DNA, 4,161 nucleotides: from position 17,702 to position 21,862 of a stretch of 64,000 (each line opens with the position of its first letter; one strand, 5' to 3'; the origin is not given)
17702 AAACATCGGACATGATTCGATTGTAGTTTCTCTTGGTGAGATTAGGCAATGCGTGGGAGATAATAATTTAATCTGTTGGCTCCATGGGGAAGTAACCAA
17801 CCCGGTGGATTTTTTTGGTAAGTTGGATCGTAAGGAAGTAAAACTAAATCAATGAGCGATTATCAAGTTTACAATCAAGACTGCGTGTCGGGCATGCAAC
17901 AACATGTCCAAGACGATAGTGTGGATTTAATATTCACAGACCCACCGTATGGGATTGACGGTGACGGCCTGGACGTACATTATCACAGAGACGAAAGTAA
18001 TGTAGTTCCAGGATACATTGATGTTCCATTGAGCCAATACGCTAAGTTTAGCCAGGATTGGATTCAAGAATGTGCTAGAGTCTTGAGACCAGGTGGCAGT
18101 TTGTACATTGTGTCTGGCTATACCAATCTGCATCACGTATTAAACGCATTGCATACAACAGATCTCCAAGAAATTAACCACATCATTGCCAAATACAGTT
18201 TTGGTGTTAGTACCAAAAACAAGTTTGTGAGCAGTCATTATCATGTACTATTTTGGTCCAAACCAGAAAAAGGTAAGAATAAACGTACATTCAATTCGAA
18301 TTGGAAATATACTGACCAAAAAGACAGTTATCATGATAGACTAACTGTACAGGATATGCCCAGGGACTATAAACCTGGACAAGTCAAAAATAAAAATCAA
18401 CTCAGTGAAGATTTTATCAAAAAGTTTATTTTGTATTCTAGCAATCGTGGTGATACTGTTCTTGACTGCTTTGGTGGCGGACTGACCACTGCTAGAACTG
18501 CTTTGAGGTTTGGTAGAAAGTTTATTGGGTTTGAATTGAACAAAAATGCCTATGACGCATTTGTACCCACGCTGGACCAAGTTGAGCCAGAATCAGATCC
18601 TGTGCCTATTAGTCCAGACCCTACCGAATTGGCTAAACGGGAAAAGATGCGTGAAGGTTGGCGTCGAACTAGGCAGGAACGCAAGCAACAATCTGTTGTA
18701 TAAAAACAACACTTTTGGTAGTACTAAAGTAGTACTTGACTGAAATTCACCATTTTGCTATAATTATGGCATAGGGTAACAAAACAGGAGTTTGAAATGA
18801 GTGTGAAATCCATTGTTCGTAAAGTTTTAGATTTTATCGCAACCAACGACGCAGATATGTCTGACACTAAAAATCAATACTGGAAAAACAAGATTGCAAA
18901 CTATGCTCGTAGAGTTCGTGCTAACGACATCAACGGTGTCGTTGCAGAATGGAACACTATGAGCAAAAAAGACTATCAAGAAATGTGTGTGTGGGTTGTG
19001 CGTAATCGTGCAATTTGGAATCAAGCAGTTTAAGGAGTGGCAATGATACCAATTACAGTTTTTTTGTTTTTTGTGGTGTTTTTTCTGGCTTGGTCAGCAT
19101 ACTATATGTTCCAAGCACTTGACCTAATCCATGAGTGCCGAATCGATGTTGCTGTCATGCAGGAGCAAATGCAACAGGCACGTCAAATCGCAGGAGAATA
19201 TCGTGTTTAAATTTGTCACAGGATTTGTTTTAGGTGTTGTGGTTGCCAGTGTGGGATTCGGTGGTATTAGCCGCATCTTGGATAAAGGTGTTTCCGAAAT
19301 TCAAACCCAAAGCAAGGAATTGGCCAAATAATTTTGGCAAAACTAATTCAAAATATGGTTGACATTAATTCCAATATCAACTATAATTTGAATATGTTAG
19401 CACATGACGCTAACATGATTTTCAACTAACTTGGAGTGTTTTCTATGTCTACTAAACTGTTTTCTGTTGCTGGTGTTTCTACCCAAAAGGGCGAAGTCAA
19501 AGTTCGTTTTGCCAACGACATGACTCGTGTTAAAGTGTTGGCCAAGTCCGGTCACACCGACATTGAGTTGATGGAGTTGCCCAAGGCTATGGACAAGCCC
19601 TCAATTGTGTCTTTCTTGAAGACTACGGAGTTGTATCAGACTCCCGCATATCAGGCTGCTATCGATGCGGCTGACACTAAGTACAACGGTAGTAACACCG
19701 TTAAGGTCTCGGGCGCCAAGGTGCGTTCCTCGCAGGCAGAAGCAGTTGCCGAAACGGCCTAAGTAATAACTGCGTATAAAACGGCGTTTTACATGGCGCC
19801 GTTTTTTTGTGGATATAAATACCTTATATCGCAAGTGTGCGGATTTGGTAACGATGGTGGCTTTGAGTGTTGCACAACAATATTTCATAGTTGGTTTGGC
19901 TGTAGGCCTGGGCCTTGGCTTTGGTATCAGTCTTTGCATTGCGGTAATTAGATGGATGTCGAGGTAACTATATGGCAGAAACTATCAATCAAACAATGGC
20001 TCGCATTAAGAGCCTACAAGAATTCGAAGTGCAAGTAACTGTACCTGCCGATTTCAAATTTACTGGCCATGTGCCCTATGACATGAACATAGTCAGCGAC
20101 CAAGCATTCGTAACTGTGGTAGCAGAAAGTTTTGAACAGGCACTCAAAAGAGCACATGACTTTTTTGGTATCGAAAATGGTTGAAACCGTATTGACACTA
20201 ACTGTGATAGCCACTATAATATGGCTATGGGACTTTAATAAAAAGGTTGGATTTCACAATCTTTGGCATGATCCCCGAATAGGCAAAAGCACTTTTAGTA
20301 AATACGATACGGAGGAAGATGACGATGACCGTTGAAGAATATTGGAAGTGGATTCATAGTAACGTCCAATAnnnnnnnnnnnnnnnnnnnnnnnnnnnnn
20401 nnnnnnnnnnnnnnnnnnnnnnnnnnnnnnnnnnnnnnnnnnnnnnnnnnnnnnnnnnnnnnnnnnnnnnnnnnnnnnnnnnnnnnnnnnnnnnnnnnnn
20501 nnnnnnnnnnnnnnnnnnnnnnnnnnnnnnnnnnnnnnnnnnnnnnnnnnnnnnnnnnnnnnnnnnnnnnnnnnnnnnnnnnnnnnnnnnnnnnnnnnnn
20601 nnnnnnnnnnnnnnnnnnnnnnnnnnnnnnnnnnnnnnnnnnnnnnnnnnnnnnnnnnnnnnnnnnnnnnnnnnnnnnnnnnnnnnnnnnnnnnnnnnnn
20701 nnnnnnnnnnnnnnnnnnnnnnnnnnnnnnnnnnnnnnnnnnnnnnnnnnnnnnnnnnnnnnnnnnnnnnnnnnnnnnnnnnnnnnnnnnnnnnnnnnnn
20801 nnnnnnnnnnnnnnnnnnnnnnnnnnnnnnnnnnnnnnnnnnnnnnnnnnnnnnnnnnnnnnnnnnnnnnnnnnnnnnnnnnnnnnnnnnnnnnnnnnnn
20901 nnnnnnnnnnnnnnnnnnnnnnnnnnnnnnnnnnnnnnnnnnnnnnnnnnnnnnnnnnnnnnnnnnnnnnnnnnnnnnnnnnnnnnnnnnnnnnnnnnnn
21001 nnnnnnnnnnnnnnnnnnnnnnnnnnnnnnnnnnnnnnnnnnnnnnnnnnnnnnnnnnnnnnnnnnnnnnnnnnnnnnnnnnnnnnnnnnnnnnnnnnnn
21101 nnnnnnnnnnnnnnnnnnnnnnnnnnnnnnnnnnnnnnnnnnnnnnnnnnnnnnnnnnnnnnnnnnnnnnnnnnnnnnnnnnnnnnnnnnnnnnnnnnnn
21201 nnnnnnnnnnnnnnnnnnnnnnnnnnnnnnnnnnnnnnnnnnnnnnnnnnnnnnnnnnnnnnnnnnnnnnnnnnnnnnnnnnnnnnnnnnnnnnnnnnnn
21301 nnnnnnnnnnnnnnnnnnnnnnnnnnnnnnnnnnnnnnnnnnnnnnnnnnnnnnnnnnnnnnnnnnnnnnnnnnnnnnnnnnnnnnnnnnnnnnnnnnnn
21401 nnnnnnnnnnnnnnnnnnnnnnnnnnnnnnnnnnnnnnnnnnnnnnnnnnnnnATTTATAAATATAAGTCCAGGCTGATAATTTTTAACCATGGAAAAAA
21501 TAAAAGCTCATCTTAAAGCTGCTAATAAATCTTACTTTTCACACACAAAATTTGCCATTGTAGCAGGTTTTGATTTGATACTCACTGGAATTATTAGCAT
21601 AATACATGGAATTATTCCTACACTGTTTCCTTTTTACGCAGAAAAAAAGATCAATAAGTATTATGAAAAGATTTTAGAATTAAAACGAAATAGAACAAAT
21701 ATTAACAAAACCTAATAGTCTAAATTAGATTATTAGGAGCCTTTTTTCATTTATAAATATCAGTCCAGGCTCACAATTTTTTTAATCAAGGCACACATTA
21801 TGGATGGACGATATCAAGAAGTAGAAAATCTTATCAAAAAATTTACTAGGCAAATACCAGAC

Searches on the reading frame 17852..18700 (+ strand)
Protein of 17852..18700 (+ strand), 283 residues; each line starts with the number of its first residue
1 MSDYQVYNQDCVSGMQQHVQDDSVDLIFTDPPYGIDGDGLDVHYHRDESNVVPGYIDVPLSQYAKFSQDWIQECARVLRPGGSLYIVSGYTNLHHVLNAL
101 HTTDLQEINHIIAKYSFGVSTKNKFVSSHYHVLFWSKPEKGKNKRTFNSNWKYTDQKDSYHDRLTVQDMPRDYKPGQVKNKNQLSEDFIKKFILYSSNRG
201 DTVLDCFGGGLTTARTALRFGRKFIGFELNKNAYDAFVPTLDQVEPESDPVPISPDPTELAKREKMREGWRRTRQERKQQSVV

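Call 108: search_protein_families(library=pfam, proteins=[window:17852-18700:+], max_evalue=0.001)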
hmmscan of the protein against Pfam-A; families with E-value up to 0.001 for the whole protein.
window:17852-18700:+ (283 aa): 1 family
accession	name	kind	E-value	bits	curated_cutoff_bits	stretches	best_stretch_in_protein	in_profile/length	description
PF01555.25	N6_N4_Mtase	-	6.3e-32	111.8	26.7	1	24-236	1-218/221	DNA methylase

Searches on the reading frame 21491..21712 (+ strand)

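Call 3: search_protein_families(library=pfam, proteins=[window:21491-21712:+], max_evalue=0.01)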
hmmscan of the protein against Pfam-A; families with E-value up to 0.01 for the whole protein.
window:21491-21712:+ (74 aa): 1 family
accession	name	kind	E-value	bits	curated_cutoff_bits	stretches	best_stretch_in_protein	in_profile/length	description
PF19883.4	DUF6356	-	1.8e-13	50.9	24.4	1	3-61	3-61/64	Family of unknown function (DUF6356)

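Call 4: search_protein_families(library=phrogs, proteins=[window:21491-21712:+], max_evalue=0.001)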
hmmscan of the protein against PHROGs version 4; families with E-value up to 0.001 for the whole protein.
window:21491-21712:+ (74 aa): 0 families
